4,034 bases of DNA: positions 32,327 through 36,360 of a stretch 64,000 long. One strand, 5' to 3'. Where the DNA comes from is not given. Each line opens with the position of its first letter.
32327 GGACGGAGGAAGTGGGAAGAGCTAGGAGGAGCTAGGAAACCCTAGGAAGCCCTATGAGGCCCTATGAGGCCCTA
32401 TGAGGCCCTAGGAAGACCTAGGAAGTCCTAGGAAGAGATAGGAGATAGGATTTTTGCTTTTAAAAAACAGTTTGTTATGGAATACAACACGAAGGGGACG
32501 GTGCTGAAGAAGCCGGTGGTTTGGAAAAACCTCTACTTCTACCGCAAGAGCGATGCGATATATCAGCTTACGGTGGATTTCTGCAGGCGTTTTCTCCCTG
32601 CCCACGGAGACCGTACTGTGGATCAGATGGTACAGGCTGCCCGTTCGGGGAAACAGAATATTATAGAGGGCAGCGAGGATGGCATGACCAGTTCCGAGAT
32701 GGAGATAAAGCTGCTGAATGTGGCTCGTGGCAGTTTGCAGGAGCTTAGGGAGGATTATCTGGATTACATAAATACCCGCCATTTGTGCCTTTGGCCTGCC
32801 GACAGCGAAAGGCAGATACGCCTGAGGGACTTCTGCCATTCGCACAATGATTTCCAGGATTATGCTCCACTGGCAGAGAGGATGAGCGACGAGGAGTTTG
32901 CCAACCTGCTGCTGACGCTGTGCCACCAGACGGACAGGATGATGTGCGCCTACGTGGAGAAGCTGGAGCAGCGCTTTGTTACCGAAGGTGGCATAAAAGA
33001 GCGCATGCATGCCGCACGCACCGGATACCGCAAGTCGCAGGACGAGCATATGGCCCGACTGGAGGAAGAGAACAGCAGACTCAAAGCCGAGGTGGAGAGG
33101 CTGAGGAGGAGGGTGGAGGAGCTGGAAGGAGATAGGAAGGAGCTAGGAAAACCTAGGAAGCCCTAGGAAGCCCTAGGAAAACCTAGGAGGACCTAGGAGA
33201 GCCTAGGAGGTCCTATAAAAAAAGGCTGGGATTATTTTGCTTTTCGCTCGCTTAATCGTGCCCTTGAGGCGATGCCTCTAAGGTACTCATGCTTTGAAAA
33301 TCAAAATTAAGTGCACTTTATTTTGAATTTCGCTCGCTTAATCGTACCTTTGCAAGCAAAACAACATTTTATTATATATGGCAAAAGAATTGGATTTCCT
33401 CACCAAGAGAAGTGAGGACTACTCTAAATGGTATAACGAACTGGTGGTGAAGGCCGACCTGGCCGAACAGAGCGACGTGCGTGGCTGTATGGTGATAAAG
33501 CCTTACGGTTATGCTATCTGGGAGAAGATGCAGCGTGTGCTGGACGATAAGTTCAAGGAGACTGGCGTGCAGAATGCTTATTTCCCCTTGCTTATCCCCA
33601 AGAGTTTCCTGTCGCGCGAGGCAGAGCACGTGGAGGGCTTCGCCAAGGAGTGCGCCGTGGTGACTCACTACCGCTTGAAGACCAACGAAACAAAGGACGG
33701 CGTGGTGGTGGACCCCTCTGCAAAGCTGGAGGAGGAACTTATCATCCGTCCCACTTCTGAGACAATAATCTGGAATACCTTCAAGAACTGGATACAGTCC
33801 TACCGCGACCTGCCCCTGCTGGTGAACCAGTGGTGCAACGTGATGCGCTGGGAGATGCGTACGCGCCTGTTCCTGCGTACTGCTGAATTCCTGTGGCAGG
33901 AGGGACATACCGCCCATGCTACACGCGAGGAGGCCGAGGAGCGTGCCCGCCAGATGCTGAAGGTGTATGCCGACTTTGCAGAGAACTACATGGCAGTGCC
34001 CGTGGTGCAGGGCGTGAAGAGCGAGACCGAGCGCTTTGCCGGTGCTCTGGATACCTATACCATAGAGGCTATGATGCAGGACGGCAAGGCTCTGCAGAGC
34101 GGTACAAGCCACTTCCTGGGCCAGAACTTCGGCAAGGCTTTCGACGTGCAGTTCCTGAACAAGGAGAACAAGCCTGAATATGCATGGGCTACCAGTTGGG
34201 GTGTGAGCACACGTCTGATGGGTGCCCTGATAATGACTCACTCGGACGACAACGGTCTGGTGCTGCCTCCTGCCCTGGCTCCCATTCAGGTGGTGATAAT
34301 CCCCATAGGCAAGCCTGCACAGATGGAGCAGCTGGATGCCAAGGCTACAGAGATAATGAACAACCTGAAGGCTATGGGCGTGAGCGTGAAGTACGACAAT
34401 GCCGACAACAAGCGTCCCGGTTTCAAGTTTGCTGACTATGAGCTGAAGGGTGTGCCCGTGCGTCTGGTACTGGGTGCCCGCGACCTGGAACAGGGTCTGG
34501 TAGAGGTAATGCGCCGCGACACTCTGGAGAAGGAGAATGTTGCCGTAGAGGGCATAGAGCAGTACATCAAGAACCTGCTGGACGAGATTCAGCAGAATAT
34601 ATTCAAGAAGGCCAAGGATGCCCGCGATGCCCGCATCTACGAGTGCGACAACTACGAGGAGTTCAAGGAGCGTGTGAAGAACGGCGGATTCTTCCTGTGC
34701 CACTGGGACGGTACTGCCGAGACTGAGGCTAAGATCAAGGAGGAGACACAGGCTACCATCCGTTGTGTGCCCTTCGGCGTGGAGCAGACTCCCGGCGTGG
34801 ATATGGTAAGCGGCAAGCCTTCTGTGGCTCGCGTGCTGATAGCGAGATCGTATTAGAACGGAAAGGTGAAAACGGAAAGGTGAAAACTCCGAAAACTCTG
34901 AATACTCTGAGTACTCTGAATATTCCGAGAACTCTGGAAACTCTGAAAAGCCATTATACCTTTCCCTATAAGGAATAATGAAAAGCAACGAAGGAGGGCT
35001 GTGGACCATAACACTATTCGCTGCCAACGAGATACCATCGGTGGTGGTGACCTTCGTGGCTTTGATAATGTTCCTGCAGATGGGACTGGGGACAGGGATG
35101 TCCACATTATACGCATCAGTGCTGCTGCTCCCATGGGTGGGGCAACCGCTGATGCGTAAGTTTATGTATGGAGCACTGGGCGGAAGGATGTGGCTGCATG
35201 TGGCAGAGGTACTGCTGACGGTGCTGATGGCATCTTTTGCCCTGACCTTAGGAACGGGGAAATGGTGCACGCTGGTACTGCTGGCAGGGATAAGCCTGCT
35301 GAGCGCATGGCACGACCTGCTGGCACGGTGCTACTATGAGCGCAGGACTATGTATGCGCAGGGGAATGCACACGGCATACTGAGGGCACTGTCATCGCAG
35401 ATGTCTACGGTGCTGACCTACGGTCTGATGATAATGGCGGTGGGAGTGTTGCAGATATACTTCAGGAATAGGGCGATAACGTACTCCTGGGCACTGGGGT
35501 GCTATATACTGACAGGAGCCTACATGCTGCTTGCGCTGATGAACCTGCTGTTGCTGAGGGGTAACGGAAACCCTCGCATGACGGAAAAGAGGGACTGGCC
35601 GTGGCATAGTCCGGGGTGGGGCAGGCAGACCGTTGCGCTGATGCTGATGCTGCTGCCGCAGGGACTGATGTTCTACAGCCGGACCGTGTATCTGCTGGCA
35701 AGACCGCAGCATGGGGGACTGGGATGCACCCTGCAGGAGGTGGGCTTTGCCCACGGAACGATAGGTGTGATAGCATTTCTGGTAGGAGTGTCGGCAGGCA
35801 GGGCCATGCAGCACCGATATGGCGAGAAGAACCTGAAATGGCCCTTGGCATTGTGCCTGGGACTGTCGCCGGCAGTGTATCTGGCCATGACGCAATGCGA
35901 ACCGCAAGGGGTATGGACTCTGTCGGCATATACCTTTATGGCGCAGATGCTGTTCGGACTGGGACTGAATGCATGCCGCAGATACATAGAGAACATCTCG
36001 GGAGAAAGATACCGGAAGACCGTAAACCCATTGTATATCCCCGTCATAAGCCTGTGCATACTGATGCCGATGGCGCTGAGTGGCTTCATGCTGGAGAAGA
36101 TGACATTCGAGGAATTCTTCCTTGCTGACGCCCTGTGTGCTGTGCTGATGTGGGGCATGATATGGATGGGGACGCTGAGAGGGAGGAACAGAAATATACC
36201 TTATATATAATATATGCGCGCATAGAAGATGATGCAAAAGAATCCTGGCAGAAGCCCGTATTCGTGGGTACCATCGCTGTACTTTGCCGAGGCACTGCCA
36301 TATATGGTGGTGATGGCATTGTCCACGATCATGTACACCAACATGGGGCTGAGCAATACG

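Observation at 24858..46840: Many sequence-unrelated short-period 'word' arrays sit at gene 3' ends, donate stop codons and co-localise with hairpin elements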

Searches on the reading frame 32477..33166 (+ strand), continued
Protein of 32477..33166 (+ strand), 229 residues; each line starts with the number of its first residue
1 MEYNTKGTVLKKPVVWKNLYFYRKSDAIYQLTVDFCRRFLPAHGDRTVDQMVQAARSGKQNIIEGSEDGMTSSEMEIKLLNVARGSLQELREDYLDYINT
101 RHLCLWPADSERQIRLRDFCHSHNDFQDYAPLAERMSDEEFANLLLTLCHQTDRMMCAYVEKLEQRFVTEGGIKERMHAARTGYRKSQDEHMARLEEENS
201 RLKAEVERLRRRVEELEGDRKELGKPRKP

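Call 98: fold_search(model_id=the predicted structure, library=pdb)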
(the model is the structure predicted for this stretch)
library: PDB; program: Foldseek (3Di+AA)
matches with E <= 10: 791; with E <= 0.001: 0
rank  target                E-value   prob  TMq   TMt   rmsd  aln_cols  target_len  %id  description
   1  2gsc_E                3.2e-02  1.00  0.39  0.77   6.1       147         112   18  Crystal Structure of the Conserved Hypothetical Cytosolic Protein Xcc0516 from Xanthomonas campestris (released 2006-10-03)
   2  2gsc_B                4.5e-02  1.00  0.40  0.76   6.0       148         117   18  Crystal Structure of the Conserved Hypothetical Cytosolic Protein Xcc0516 from Xanthomonas campestris (released 2006-10-03)
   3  2gsc_A                5.4e-02  1.00  0.39  0.77   6.1       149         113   17  Crystal Structure of the Conserved Hypothetical Cytosolic Protein Xcc0516 from Xanthomonas campestris (released 2006-10-03)
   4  2gsc_D                8.1e-02  1.00  0.40  0.77   6.0       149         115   18  Crystal Structure of the Conserved Hypothetical Cytosolic Protein Xcc0516 from Xanthomonas campestris (released 2006-10-03)
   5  2gsc_C                8.5e-02  1.00  0.35  0.68   6.6       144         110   19  Crystal Structure of the Conserved Hypothetical Cytosolic Protein Xcc0516 from Xanthomonas campestris (released 2006-10-03)
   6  2rld_E                1.3e-01  1.00  0.34  0.67   4.5       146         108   13  CRYSTAL STRUCTURE OF A PROTEIN WITH UNKNOWN FUNCTION FROM S23 RIBOSOMAL PROTEIN FAMILY (BT_0352) FROM BACTEROIDES THET (released 2007-10-30)
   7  2rld_B                1.6e-01  0.97  0.32  0.57   6.3       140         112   13  CRYSTAL STRUCTURE OF A PROTEIN WITH UNKNOWN FUNCTION FROM S23 RIBOSOMAL PROTEIN FAMILY (BT_0352) FROM BACTEROIDES THET (released 2007-10-30)
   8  2rld_C                1.7e-01  0.95  0.29  0.53   7.5       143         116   15  CRYSTAL STRUCTURE OF A PROTEIN WITH UNKNOWN FUNCTION FROM S23 RIBOSOMAL PROTEIN FAMILY (BT_0352) FROM BACTEROIDES THET (released 2007-10-30)
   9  2rld_A                2.2e-01  0.93  0.29  0.53   7.8       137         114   15  CRYSTAL STRUCTURE OF A PROTEIN WITH UNKNOWN FUNCTION FROM S23 RIBOSOMAL PROTEIN FAMILY (BT_0352) FROM BACTEROIDES THET (released 2007-10-30)
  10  9min_I                3.7e-01  0.28  0.16  0.27  17.3       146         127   10  Structure of a designed minibinder to NYESO1-A*02:01 (released 2025-08-06)
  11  4irv_D                3.7e-01  0.25  0.22  0.24  13.7       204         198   12  Structure of the Helicobacter pylori CagA Oncogene Bound to the Human Tumor Suppressor Apoptosis-stimulating Protein o (released 2014-01-15)
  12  6eig_B                3.9e-01  0.35  0.24  0.23  20.2       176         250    8  Crystal structure of N24Q/C128T mutant of Channelrhodopsin 2 (released 2017-12-06)
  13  3qc1                  3.9e-01  0.28  0.22  0.26  17.1       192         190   14  Protein Phosphatase Subunit: Alpha4 (released 2011-03-30)
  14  4o6y_A                4.3e-01  0.35  0.25  0.27  18.2       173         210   13  Crystal Structure of Cytochrome b561 (released 2014-02-05)
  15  9min_D                4.8e-01  0.21  0.17  0.28  16.7       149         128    8  Structure of a designed minibinder to NYESO1-A*02:01 (released 2025-08-06)
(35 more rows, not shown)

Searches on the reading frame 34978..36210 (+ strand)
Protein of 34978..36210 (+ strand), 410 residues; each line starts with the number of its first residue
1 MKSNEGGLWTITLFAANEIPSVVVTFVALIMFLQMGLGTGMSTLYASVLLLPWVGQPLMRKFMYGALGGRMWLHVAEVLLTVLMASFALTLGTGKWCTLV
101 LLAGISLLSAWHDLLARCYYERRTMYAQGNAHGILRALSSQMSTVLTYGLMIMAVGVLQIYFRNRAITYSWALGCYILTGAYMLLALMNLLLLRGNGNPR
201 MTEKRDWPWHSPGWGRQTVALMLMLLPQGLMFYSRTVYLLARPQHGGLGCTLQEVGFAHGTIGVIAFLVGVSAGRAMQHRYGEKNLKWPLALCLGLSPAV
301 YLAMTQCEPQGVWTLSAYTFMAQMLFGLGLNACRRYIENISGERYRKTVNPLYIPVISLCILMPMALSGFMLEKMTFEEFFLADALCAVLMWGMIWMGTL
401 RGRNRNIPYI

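Call 6: search_protein_families(library=ncbifam, proteins=[window:34978-36210:+])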
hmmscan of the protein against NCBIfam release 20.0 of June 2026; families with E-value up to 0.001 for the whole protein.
window:34978-36210:+ (410 aa): 1 family
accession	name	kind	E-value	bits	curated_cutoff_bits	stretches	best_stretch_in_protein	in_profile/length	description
TIGR00901.2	2A0125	subfamily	3.1e-10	39.3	350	1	58-394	60-413/417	AmpG family muropeptide MFS transporter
